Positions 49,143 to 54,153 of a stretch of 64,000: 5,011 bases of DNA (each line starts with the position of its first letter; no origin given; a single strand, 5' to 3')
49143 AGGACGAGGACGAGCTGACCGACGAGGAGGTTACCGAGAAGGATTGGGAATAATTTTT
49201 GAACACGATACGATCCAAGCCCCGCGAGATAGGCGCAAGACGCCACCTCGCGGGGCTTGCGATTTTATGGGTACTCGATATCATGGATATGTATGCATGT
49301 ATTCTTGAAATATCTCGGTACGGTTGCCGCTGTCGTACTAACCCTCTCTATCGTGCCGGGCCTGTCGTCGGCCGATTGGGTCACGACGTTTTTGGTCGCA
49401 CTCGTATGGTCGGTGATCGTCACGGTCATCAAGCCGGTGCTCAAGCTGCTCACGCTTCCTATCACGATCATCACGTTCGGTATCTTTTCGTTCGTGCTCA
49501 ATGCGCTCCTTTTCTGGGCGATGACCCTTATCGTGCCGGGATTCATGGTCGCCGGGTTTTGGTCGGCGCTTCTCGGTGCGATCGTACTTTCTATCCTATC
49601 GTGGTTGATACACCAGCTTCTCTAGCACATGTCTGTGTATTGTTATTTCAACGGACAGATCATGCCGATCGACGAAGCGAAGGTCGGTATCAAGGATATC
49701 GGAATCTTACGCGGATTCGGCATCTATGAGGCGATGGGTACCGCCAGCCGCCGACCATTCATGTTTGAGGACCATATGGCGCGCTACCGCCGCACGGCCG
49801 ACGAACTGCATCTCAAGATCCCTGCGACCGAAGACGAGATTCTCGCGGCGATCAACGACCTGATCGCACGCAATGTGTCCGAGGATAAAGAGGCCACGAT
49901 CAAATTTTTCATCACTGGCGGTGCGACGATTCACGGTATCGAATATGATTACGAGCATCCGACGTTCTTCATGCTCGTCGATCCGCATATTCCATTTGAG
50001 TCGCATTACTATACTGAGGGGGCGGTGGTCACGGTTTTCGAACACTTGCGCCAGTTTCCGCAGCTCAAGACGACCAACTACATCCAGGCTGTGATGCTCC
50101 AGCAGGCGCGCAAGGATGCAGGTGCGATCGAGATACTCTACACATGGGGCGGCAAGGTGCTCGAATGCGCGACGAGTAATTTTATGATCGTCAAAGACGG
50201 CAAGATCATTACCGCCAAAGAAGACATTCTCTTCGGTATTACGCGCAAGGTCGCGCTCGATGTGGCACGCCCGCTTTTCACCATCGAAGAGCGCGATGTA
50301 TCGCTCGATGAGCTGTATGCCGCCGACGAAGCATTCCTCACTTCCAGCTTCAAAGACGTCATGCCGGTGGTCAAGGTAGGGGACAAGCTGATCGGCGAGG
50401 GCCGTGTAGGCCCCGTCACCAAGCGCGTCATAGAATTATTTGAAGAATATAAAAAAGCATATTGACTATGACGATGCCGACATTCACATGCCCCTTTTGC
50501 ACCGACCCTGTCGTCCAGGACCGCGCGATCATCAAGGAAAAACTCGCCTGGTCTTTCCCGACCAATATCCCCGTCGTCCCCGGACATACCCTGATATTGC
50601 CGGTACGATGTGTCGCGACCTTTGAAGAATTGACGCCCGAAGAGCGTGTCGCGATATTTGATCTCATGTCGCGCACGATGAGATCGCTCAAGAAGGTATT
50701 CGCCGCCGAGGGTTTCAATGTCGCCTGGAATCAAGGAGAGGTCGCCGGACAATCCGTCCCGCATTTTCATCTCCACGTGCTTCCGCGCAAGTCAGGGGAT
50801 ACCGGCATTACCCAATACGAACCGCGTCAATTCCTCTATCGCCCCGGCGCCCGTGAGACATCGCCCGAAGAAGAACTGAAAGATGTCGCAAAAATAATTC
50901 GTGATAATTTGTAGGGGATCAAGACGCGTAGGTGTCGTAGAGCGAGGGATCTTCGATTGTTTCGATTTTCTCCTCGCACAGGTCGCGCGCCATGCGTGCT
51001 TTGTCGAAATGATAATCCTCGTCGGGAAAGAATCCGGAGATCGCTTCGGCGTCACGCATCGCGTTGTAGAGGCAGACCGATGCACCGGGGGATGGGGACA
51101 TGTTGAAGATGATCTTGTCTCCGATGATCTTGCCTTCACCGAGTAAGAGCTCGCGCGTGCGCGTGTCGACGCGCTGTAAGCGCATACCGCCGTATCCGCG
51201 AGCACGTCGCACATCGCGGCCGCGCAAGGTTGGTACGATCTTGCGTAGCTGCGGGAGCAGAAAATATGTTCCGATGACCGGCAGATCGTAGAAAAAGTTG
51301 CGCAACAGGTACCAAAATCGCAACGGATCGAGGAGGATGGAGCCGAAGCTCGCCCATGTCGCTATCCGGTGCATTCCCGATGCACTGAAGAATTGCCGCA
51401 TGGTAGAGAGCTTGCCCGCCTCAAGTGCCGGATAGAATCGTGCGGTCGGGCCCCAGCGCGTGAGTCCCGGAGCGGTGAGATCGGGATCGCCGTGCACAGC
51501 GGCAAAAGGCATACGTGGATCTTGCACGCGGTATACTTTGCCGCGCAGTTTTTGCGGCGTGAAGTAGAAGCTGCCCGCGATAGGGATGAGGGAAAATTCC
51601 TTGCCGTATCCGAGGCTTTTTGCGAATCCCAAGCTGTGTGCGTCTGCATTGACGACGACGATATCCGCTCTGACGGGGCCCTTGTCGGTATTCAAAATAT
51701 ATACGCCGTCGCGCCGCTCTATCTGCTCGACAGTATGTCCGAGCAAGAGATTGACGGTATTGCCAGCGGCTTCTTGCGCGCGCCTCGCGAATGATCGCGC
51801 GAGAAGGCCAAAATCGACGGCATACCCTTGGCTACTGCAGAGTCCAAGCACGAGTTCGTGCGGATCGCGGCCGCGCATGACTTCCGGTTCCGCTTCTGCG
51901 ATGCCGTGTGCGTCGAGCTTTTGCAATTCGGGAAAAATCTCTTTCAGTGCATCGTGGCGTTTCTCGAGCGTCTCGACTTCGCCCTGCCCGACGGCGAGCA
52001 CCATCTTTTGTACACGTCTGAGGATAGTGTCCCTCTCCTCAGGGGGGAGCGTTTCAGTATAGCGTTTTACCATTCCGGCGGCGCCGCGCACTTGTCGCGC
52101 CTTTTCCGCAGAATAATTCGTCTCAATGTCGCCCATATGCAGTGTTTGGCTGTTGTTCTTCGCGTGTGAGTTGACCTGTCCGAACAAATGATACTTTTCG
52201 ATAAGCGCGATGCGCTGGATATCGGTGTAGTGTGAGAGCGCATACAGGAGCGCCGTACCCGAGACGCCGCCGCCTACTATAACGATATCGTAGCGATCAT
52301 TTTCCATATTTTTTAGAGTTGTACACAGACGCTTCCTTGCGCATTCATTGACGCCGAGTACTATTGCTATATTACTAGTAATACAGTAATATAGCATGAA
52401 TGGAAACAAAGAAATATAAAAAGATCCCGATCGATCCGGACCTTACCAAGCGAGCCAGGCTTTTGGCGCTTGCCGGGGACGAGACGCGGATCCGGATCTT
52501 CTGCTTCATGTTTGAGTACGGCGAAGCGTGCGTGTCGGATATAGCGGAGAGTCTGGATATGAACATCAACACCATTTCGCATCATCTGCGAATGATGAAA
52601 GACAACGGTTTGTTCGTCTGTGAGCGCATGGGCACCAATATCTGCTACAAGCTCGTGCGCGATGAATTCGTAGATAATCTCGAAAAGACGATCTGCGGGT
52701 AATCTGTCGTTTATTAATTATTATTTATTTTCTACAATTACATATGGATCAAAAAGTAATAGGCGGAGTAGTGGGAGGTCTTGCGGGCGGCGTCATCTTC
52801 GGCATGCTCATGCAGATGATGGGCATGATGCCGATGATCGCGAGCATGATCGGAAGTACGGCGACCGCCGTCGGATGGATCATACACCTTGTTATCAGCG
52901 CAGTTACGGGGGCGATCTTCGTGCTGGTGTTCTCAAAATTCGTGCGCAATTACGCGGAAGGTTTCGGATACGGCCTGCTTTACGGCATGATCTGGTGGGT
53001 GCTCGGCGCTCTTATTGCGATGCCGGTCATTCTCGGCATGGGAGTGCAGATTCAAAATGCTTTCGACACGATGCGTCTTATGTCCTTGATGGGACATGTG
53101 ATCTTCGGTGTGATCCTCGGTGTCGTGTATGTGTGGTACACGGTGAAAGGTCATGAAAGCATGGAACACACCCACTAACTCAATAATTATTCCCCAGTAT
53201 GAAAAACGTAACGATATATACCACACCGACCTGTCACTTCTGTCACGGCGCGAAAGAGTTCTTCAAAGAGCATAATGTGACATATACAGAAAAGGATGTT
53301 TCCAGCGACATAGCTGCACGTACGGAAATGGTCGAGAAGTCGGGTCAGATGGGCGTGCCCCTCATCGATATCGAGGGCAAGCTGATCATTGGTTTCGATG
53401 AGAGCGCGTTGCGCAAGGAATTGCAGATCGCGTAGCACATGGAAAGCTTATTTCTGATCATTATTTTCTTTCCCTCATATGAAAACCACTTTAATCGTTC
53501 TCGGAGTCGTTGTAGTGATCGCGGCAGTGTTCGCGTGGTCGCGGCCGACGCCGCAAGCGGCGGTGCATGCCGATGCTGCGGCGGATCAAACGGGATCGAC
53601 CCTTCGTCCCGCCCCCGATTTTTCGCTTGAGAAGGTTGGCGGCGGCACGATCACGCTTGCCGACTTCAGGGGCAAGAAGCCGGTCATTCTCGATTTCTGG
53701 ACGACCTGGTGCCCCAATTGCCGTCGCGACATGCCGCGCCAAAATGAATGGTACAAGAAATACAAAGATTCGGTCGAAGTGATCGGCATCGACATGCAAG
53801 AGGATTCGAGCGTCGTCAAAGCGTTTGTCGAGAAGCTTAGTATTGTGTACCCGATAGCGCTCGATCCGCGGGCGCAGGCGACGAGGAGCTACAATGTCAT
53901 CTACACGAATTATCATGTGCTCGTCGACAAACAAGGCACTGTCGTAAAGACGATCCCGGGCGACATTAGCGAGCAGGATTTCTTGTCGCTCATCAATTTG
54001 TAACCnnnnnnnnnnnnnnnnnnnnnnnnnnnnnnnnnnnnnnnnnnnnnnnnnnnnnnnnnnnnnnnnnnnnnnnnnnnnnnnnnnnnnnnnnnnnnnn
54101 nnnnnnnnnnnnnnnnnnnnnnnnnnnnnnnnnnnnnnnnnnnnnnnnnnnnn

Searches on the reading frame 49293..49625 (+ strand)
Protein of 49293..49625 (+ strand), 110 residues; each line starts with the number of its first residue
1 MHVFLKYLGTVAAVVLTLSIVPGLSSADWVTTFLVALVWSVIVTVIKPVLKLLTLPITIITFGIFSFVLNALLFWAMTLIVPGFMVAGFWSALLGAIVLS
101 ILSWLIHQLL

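Call 56: search_protein_families(library=pfam, proteins=[window:49293-49625:+], max_evalue=0.001)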
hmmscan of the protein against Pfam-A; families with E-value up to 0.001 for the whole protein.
window:49293-49625:+ (110 aa): 1 family
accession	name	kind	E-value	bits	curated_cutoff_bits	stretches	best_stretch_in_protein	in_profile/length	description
PF04020.18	Phage_holin_4_2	-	2.4e-25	89.6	28.8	1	1-105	1-105/105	Mycobacterial 4 TMS phage holin, superfamily IV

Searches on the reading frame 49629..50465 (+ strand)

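Call 37: search_protein_families(library=pfam, proteins=[window:49629-50465:+], max_evalue=0.001)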
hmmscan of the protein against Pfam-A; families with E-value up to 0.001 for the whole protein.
window:49629-50465:+ (278 aa): 1 family
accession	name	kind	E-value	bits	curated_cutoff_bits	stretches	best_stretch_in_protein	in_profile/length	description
PF01063.24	Aminotran_4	-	1e-41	143.7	28.5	1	31-250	1-223/223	Amino-transferase class IV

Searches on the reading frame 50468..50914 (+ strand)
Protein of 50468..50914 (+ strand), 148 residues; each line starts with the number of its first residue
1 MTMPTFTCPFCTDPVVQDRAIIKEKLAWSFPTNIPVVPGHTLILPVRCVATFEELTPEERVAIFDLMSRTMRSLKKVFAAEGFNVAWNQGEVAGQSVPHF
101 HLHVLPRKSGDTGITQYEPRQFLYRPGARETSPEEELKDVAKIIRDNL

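Call 38: search_protein_families(library=pfam, proteins=[window:50468-50914:+], max_evalue=0.001)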
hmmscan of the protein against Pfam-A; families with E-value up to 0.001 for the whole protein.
window:50468-50914:+ (148 aa): 2 families
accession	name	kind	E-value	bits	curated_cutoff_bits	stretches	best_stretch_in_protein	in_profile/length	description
PF01230.28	HIT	-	1.6e-21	77.2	21.5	1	16-109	4-97/98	HIT domain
PF11969.13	DcpS_C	-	4.9e-05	24.2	24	1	25-108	21-103/114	Scavenger mRNA decapping enzyme C-term binding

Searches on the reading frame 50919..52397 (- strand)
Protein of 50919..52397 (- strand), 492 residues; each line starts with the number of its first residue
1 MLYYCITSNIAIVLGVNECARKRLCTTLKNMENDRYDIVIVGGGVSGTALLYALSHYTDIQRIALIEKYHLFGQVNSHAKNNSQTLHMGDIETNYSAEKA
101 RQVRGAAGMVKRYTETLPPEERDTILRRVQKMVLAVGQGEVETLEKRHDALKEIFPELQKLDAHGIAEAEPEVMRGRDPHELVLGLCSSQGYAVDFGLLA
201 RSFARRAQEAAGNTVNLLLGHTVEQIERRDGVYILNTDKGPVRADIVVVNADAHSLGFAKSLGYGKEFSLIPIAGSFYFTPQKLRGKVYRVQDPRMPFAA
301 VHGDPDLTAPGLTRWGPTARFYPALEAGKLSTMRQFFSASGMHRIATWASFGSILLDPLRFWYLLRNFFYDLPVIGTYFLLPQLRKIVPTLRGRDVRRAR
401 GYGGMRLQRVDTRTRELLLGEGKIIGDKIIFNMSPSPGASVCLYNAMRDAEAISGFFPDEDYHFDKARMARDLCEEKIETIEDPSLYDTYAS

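Call 38: search_protein_families(library=pfam, proteins=[window:50919-52397:-], max_evalue=0.001)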
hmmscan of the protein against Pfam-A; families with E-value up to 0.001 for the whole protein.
window:50919-52397:- (492 aa): 4 families
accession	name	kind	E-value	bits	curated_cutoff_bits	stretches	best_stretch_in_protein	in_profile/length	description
PF01266.30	DAO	-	1.5e-23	84.4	27.9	1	37-391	1-300/353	FAD dependent oxidoreductase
PF06039.21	Mqo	-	2.5e-20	72.9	27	1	35-283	2-273/489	Malate:quinone oxidoreductase (Mqo)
PF13454.12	NAD_binding_9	-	5.3e-06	26.9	21.8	0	39-84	1-47/155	FAD-NAD(P)-binding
PF07992.20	Pyr_redox_2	-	0.00091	19.2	26.1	0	36-80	1-44/291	Pyridine nucleotide-disulphide oxidoreductase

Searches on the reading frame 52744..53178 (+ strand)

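Call 38: search_protein_families(library=pfam, proteins=[window:52744-53178:+], max_evalue=0.001)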
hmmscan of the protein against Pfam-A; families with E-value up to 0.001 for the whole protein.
window:52744-53178:+ (144 aa): 1 family
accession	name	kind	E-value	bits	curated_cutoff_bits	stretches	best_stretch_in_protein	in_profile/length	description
PF20587.3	DUF6789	-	2.6e-05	24.8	27.1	1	4-133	3-137/144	Family of unknown function (DUF6789)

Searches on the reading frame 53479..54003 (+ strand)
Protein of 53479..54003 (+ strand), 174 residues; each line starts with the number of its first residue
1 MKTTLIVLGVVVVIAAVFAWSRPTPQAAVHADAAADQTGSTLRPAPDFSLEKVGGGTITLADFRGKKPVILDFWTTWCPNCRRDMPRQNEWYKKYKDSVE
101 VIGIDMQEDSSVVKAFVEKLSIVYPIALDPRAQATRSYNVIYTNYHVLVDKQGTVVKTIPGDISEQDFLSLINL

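Call 38: search_protein_families(library=pfam, proteins=[window:53479-54003:+], max_evalue=0.001)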
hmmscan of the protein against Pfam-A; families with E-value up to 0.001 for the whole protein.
window:53479-54003:+ (174 aa): 5 families
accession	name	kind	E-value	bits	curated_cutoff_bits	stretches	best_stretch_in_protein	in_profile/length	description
PF00578.27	AhpC-TSA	-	1.5e-26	93.2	26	1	43-157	3-123/124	AhpC/TSA family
PF08534.16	Redoxin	-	8e-23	81.3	26.6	1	44-164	5-137/148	Redoxin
PF13905.12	Thioredoxin_8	-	2.3e-14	53.9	27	1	67-155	2-94/94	Thioredoxin-like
PF00085.26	Thioredoxin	-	4.2e-09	36.8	23.5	1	66-116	18-68/103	Thioredoxin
PF13098.12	Thioredoxin_2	-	1.8e-08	35.1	27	1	66-171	5-103/104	Thioredoxin-like domain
